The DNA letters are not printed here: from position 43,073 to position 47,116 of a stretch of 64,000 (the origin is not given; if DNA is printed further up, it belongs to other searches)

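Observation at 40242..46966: Bfu/Stn-like putative electron-bifurcating operon: NuoE-like, NuoF-like with extra Fe-S domains, and a giant 2Fe-2S/GltD/pseudo-formate-dehydrogenase fusion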

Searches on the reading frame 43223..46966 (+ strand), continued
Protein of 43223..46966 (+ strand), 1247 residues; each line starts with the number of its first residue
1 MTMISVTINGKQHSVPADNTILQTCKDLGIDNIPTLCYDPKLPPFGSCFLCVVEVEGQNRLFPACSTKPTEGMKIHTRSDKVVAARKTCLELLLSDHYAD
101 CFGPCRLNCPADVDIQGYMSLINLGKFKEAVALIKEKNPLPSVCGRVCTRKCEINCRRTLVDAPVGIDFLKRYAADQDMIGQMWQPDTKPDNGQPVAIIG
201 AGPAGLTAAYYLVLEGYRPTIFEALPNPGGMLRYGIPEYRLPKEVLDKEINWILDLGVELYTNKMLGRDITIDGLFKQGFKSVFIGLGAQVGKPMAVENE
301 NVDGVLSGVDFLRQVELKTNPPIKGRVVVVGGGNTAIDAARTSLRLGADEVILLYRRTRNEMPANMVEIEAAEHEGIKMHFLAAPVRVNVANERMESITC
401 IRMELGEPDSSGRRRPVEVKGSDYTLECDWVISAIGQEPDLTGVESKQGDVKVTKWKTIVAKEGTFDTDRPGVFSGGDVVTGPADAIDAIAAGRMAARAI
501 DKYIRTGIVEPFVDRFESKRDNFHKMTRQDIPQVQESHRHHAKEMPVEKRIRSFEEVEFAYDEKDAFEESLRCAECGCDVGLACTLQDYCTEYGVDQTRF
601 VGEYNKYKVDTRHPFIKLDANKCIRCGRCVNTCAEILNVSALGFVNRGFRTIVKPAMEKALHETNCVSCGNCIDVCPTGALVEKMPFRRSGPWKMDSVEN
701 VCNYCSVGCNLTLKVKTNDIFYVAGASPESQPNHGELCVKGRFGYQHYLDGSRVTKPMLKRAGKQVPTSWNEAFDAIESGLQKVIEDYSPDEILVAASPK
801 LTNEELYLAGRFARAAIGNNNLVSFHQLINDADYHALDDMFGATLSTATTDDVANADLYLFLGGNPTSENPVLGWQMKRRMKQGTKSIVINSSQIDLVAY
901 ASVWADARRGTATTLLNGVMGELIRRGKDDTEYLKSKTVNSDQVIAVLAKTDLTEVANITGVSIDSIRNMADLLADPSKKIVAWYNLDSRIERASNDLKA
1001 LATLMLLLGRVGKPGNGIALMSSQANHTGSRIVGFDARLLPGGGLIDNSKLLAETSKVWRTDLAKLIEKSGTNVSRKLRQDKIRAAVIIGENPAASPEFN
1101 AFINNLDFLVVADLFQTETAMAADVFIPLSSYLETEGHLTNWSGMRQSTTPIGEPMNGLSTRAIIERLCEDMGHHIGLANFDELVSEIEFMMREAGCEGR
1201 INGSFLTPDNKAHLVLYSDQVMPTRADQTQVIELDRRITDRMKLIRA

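Call 18: find_homologous_proteins(query=window:43223-46966:+, max_evalue=1e-20)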
Query window:43223-46966:+ (1247 aa): 8000 proteins with E <= 1e-20 among 8000 candidates; the best 120 are listed.
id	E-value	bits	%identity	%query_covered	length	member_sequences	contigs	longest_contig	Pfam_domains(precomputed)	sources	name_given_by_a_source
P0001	0.0e+0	2777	95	100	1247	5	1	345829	PF14697.12,PF00384.28,PF13450.13,PF07992.21,PF00070.34,PF12838.13,PF22117.3,PF13510.12,PF14691.12,PF00037.33,PF13738.13,PF13183.12,PF13187.12,PF04879.22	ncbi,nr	ncbi:MAG: molybdopterin-dependent oxidoreductase [bacterium]|nr:molybdopterin-dependent oxidoreducta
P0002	0.0e+0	2554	87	100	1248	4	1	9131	PF14697.12,PF00384.28,PF13450.13,PF07992.21,PF12837.13,PF00070.34,PF12838.13,PF22117.3,PF01266.31,PF13510.12,PF14691.12,PF00037.33,PF13738.13,PF13237.12,PF13183.12,PF13187.12,PF04879.22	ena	-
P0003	0.0e+0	2288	76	100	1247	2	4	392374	PF14697.12,PF00384.28,PF13450.13,PF07992.21,PF12837.13,PF00070.34,PF12838.13,PF22117.3,PF13510.12,PF14691.12,PF00037.33,PF13738.13,PF13187.12,PF04879.22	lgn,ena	-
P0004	0.0e+0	2282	77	100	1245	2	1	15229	PF14697.12,PF00384.28,PF13450.13,PF07992.21,PF12837.13,PF00070.34,PF12838.13,PF22117.3,PF13510.12,PF14691.12,PF00037.33,PF13738.13,PF13237.12,PF13183.12,PF13187.12,PF04879.22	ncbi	-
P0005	0.0e+0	2281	77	100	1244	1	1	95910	PF14697.12,PF00384.28,PF13450.13,PF07992.21,PF12837.13,PF00070.34,PF12838.13,PF22117.3,PF13510.12,PF14691.12,PF00037.33,PF13738.13,PF13183.12,PF13187.12,PF04879.22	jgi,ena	-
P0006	0.0e+0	2270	76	100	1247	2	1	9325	PF14697.12,PF00384.28,PF13450.13,PF07992.21,PF12837.13,PF00070.34,PF12838.13,PF22117.3,PF13510.12,PF14691.12,PF00037.33,PF13738.13,PF13187.12,PF04879.22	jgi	jgi:formate dehydrogenase major subunit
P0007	0.0e+0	2262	76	100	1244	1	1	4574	PF14697.12,PF00384.28,PF13450.13,PF07992.21,PF12837.13,PF00070.34,PF12838.13,PF22117.3,PF13510.12,PF14691.12,PF00037.33,PF13738.13,PF13237.12,PF13183.12,PF13187.12,PF04879.22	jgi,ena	-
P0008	0.0e+0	2259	75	100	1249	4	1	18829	PF14697.12,PF00384.28,PF13450.13,PF07992.21,PF12837.13,PF00070.34,PF12838.13,PF22117.3,PF13510.12,PF14691.12,PF00037.33,PF13738.13,PF04879.22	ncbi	ncbi:MAG: molybdopterin-dependent oxidoreductase [Candidatus Zixiibacteriota bacterium]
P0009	0.0e+0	2214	75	100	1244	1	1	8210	PF14697.12,PF00384.28,PF13450.13,PF07992.21,PF12837.13,PF00070.34,PF12838.13,PF22117.3,PF12831.14,PF13510.12,PF14691.12,PF00037.33,PF13738.13,PF13237.12,PF13183.12,PF13187.12,PF04879.22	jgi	jgi:formate dehydrogenase major subunit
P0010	0.0e+0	2208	74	100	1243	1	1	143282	PF14697.12,PF00384.28,PF13450.13,PF07992.21,PF12837.13,PF00070.34,PF12838.13,PF22117.3,PF13510.12,PF14691.12,PF00037.33,PF13738.13,PF13187.12,PF04879.22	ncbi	ncbi:MAG: molybdopterin-dependent oxidoreductase [Candidatus Zixiibacteriota bacterium]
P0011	0.0e+0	2207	74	100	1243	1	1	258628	PF14697.12,PF00384.28,PF13450.13,PF07992.21,PF12837.13,PF00070.34,PF12838.13,PF22117.3,PF13510.12,PF14691.12,PF00037.33,PF13738.13,PF13187.12,PF04879.22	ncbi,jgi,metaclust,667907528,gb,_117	metaclust:\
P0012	0.0e+0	2201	74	100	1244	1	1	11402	PF14697.12,PF00384.28,PF13450.13,PF07992.21,PF12837.13,PF00070.34,PF12838.13,PF22117.3,PF01266.31,PF13510.12,PF14691.12,PF00037.33,PF13738.13,PF13237.12,PF13183.12,PF13187.12,PF04879.22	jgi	jgi:formate dehydrogenase major subunit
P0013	0.0e+0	2162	72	100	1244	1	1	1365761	PF14697.12,PF00384.28,PF13450.13,PF07992.21,PF12837.13,PF00070.34,PF12838.13,PF22117.3,PF13510.12,PF14691.12,PF00037.33,PF13738.13,PF13183.12,PF13187.12,PF04879.22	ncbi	-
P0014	0.0e+0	2136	71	100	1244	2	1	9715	PF14697.12,PF00384.28,PF13450.13,PF07992.21,PF12837.13,PF00070.34,PF12838.13,PF22117.3,PF13510.12,PF14691.12,PF00037.33,PF13738.13,PF13183.12,PF13187.12,PF04879.22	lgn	-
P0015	0.0e+0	2123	72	100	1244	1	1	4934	PF14697.12,PF00384.28,PF13450.13,PF07992.21,PF12837.13,PF00070.34,PF12838.13,PF22117.3,PF01266.31,PF13510.12,PF14691.12,PF00037.33,PF13738.13,PF13237.12,PF13183.12,PF13187.12,PF04879.22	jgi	jgi:formate dehydrogenase major subunit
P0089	0.0e+0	1847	64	99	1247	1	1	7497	PF14697.12,PF10588.15,PF00384.28,PF13450.13,PF07992.21,PF12837.13,PF00070.34,PF12838.13,PF22117.3,PF13510.12,PF14691.12,PF00037.33,PF13738.13,PF13237.12,PF13183.12,PF13187.12,PF04879.22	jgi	jgi:formate dehydrogenase major subunit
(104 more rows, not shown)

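Call 33: find_related_loci(query=A1, collection=genome_contigs, flank=6000)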
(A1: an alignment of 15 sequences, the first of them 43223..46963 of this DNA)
Query A1 (1247 aa) in genome_contigs; peptide patterns used: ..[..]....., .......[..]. (x = any residue, [..] = any of these).
581 stretches matched a pattern; 495 encode a relative of the query (tblastn E <= 1e-3); the best 80 are kept; 80 distinct loci.
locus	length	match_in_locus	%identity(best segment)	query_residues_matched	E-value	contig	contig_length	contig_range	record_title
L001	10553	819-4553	78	3-1247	0e+0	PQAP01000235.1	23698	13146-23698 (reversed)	MAG: candidate division GN15 bacterium isolate FeB_12 scaffold235, whole genome shotgun sequence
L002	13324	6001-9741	75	2-1247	0e+0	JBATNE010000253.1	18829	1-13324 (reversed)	MAG: Candidatus Zixiibacteriota bacterium isolate MFD10473_ilm_asm_bin15 k127_230379, whole genome shotgun sequence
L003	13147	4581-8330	86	1-1247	0e+0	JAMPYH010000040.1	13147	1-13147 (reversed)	MAG: Candidatus Zixiibacteriota bacterium isolate R2F_R2FSRR_metabat.71 R2F_C2625, whole genome shotgun sequence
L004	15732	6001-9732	72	3-1247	0e+0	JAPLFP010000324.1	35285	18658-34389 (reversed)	MAG: Ignavibacteriales bacterium isolate LacPavin_0920_SED5_MAG_52_10 LacPavin_0920_SED5_scaffold_1540500, whole genome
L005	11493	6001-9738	71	1-1247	0e+0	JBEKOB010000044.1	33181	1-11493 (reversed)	MAG: Bacteroidota bacterium isolate SPRUCE 430 SPRUCE_430_44, whole genome shotgun sequence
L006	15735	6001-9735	71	2-1247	0e+0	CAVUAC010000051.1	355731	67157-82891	MAG: uncultured Bacteroidetes bacterium isolate MFD04408.bin.2.163 genome assembly, contig: contig_46420, whole genome s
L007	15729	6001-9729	70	3-1247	0e+0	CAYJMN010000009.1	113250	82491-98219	MAG TPA_asm: uncultured Chromatiales bacterium isolate ERP124720_co1_202 genome assembly, contig: NODE_228_length_113250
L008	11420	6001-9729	71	3-1247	0e+0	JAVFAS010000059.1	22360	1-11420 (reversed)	MAG: Bacteroidota bacterium isolate BF4_97 NODE_6940_length_22360_cov_7.505420_Biofilm4, whole genome shotgun sequence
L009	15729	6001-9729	71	3-1247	0e+0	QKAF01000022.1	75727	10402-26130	MAG: Bacteroidetes bacterium isolate SZUA-365 scaffold_469, whole genome shotgun sequence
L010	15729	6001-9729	70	3-1247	0e+0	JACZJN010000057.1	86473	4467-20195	MAG: Bacteroidetes bacterium isolate MAG20 bacteria_1_contig_335776, whole genome shotgun sequence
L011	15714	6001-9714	70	3-1243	0e+0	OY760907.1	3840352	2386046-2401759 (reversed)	MAG: uncultured candidate division Zixibacteria bacterium isolate 2d357583-1faf-4436-89ad-6f0e4817d39a genome assembly,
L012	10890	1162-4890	69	3-1247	0e+0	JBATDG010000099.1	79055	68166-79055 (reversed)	MAG: Bacteroidota bacterium isolate MFD10475_ilm_asm_bin42 k127_166542, whole genome shotgun sequence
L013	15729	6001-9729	69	3-1247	0e+0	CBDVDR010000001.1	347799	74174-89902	MAG TPA_asm: uncultured bacterium isolate SRR21487745_metabat2_10 genome assembly, contig: ERZ25073593.1, whole genome s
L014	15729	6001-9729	70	2-1247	0e+0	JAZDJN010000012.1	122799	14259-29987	MAG: bacterium isolate MEGAHIT-group-0.487 k141_17087778, whole genome shotgun sequence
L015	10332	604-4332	70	3-1247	0e+0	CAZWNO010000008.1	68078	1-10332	MAG TPA_asm: uncultured Chromatiales bacterium isolate SRP192927_co6_91 genome assembly, contig: NODE_456_length_68078_c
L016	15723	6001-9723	70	3-1247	0e+0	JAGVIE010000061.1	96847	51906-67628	MAG: Bacteroidetes bacterium isolate DeMMO2_4 c_000000071521, whole genome shotgun sequence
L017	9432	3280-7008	70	3-1247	0e+0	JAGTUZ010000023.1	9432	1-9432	MAG: Bacteroidetes bacterium isolate SH-MAG111 SH-MAG111_contig_000023, whole genome shotgun sequence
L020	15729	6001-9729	69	3-1247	0e+0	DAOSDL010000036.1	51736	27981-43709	MAG TPA_asm: Bacteroidota bacterium isolate AMR_MDS_1832 NODE_390_length_51736_cov_10.031598, whole genome shotgun seque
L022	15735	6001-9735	70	3-1247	0e+0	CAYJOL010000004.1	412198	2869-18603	MAG TPA_asm: uncultured Ignavibacteriales bacterium isolate ERP124720_co1_93 genome assembly, contig: NODE_24_length_412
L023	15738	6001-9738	71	3-1247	0e+0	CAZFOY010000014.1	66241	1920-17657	MAG TPA_asm: uncultured Ignavibacteriales bacterium isolate binchicken_co224_254 genome assembly, contig: NODE_249_lengt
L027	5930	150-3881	68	3-1247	0e+0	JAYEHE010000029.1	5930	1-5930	MAG: Candidatus Zixiibacteriota bacterium isolate MAG226 MAG226_29, whole genome shotgun sequence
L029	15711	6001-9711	69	2-1247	0e+0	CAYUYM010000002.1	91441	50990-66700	MAG TPA_asm: uncultured Chromatiales bacterium isolate SRP220891_co1_215 genome assembly, contig: NODE_392_length_91441_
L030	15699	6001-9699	68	3-1247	0e+0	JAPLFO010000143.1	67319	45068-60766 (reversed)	MAG: Ignavibacteriales bacterium isolate LacPavin_0419_WC90_MAG_51_8 LacPavin_0419_WC90_scaffold_122325, whole genome sh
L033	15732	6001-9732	76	3-1247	0e+0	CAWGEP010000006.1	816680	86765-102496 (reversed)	MAG: uncultured bacterium isolate MFD01872.bin.1.291 genome assembly, contig: contig_84189, whole genome shotgun sequenc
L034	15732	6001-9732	70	2-1247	0e+0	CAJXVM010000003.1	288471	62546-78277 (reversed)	MAG TPA_asm: uncultured Ignavibacteria bacterium isolate SRR6201696_bin.5_MetaBAT_v2.12.1_MAG genome assembly, contig: N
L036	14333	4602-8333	71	2-1247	0e+0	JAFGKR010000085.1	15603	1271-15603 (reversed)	MAG: Bacteroidetes bacterium isolate Zod_Metabat.348 k87_1358369, whole genome shotgun sequence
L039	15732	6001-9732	71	3-1247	0e+0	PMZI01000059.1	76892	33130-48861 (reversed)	MAG: Ignavibacteriae bacterium isolate fen_1268 73.20110800_E3D.28_contig_5604, whole genome shotgun sequence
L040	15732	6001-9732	72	3-1247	0e+0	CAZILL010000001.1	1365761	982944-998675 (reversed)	MAG TPA_asm: uncultured Ignavibacteriales bacterium isolate SRP302447_co3_184 genome assembly, contig: NODE_3_length_136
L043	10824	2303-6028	67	4-1247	0e+0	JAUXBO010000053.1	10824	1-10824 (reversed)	MAG: Candidatus Zixiibacteriota bacterium isolate CSMAG_2801 CSMAG_2801_k117_243039_length_10824_cov_11.0000, whole geno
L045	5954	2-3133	67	202-1247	0e+0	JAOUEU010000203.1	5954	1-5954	MAG: Candidatus Zixiibacteriota bacterium isolate 4_1_July_SF_Bin17 4_1_July_SF_Bin17_scaffold_7731_c1, whole genome sho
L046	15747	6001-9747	58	3-1245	0e+0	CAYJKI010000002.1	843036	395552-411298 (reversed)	MAG TPA_asm: uncultured Ignavibacteria bacterium isolate ERP124720_co1_89 genome assembly, contig: NODE_8_length_843036_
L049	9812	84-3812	70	3-1247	0e+0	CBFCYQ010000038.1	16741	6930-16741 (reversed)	MAG TPA_asm: uncultured bacterium isolate SRR26215689_metabat2_8 genome assembly, contig: ERZ25073498.925, whole genome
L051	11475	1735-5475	97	1-1247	0e+0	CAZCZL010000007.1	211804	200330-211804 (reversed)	MAG TPA_asm: uncultured Ignavibacteriales bacterium isolate binchicken_co16_343 genome assembly, contig: NODE_69_length_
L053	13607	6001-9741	96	1-1247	0e+0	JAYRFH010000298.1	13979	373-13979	MAG: Candidatus Zixiibacteriota bacterium isolate SH_SHASGE3bin.27 k141_1684418, whole genome shotgun sequence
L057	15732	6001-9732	69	3-1247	0e+0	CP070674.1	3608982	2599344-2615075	MAG: Candidatus Zixiibacteriota bacterium isolate bin72 chromosome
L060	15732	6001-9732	69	3-1247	0e+0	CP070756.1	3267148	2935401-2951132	MAG: Candidatus Zixiibacteriota bacterium isolate bin295 chromosome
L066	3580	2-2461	70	427-1247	0e+0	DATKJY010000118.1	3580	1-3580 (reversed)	MAG TPA_asm: Candidatus Acidoferrum sp. isolate SMAG_U14643 k141_3564964, whole genome shotgun sequence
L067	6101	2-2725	64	338-1247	0e+0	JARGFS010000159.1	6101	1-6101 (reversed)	MAG: bacterium isolate C14-12 NODE_159_length_6101_cov_3.408201, whole genome shotgun sequence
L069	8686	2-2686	63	351-1247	0e+0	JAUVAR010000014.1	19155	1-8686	MAG: Candidatus Zixiibacteriota bacterium isolate CSMAG_224 CSMAG_224_k127_2726007_length_19155_cov_22.9802, whole genom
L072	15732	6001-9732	70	2-1247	0e+0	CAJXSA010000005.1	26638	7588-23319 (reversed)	MAG TPA_asm: uncultured Ignavibacteria bacterium isolate SRR6201696_bin.15_MetaBAT_v2.12.1_MAG genome assembly, contig:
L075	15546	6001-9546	48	4-1189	0e+0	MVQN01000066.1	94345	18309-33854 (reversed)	MAG: Syntrophorhabdus sp. PtaB.Bin006 A4E58_contig000066, whole genome shotgun sequence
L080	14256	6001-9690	46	3-1228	0e+0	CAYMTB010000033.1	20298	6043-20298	MAG TPA_asm: uncultured Syntrophorhabdaceae bacterium isolate SRP142039_co1_93 genome assembly, contig: NODE_1899_length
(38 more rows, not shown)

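Call 63: search_protein_families(library=pfam, proteins=[L080:2610-3629:+, L075:2466-3470:+, L046:2997-3545:+], max_evalue=0.01)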
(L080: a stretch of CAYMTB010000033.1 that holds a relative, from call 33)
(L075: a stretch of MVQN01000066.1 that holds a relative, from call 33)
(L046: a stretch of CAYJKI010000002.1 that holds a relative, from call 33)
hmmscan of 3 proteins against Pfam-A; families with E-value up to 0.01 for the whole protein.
L080:2610-3629:+ (340 aa): 2 families
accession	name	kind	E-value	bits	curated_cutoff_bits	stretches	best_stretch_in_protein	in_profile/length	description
PF00072.30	Response_reg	-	7.3e-23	81.3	30.2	1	10-121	1-107/111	Response regulator receiver domain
PF01037.27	AsnC_trans_reg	-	5.4e-15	55.5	25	2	158-220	4-66/73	Lrp/AsnC ligand binding domain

L075:2466-3470:+ (335 aa): 3 families
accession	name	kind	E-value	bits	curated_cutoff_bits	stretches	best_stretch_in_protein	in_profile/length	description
PF00072.30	Response_reg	-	1.7e-22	80.1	30.2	1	5-119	1-110/111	Response regulator receiver domain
PF01037.27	AsnC_trans_reg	-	9.5e-15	54.7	25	2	261-325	1-66/73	Lrp/AsnC ligand binding domain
PF22482.2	AsnC_trans_reg_3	-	0.00023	21.7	24.4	0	160-216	24-79/95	PF0864 C-terminal dimeric alpha+beta barrel domain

L046:2997-3545:+ (183 aa): 2 families
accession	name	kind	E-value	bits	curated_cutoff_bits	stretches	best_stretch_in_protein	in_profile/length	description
PF01037.27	AsnC_trans_reg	-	5.1e-20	71.6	25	2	111-173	3-66/73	Lrp/AsnC ligand binding domain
PF22482.2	AsnC_trans_reg_3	-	1.8e-10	41.2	24.4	2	29-82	29-81/95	PF0864 C-terminal dimeric alpha+beta barrel domain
